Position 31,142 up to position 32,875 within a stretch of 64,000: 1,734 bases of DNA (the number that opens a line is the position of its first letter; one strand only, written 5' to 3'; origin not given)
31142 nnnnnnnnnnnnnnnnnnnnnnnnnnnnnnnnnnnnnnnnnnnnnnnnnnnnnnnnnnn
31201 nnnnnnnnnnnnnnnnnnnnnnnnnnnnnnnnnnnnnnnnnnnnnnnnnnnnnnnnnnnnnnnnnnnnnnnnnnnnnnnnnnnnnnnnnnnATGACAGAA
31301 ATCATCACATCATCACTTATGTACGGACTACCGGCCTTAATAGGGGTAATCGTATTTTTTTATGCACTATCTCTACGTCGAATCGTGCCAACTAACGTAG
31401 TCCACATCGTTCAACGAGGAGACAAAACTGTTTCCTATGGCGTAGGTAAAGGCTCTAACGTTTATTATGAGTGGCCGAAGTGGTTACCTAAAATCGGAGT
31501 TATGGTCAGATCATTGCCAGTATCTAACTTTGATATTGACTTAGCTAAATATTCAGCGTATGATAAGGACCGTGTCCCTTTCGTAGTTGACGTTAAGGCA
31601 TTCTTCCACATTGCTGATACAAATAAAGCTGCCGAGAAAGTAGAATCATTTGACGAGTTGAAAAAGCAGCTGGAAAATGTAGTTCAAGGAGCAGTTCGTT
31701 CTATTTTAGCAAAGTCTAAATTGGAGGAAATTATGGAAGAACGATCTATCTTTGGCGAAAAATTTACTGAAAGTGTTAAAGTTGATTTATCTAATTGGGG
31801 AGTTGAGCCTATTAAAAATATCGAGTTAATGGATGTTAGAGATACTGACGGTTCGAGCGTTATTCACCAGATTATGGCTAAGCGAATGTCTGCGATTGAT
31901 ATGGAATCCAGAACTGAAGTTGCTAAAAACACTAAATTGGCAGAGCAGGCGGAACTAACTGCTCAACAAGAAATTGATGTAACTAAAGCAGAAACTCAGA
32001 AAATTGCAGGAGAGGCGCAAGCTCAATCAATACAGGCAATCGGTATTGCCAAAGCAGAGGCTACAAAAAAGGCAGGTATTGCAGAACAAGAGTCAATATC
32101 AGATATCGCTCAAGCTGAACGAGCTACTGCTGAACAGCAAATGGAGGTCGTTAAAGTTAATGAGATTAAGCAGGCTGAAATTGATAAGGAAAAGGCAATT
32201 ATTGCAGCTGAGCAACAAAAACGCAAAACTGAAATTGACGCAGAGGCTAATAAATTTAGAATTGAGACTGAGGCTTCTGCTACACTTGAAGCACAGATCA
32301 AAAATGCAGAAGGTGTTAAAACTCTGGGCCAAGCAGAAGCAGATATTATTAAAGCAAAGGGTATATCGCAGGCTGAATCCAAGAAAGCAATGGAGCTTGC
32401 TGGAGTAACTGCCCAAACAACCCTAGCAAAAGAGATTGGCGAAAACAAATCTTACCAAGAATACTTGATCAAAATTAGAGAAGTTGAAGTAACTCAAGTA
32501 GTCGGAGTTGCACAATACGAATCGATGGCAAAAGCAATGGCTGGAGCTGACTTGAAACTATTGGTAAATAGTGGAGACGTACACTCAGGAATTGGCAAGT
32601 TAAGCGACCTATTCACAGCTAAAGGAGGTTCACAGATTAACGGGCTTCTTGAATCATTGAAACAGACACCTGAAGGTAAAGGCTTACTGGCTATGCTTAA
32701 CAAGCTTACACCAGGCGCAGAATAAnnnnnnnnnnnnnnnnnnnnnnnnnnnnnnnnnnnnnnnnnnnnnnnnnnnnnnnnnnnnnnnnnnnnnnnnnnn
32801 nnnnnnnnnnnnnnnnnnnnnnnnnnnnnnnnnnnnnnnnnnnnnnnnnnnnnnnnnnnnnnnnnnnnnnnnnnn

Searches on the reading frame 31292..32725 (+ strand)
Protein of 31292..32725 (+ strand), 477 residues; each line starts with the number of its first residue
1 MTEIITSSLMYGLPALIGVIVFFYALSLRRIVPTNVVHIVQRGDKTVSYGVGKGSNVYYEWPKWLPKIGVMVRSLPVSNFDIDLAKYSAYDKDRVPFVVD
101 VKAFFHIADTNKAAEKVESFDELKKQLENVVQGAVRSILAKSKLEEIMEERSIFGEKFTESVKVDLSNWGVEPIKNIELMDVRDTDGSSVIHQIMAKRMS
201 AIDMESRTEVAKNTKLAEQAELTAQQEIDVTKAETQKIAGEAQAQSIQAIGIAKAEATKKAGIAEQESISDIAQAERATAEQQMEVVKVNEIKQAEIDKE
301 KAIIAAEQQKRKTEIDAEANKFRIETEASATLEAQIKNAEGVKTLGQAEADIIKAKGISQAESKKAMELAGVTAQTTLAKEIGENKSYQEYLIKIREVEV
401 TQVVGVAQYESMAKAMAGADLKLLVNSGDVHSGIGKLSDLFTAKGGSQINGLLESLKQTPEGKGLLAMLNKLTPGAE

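Call 5: search_protein_families(library=pfam, proteins=[window:31292-32725:+], max_evalue=0.01)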
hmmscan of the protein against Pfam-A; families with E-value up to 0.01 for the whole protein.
window:31292-32725:+ (477 aa): 1 family
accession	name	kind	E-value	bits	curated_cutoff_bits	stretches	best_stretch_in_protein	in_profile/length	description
PF01145.31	Band_7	-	5.1e-18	66.2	23.6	1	31-211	2-172/176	SPFH domain / Band 7 family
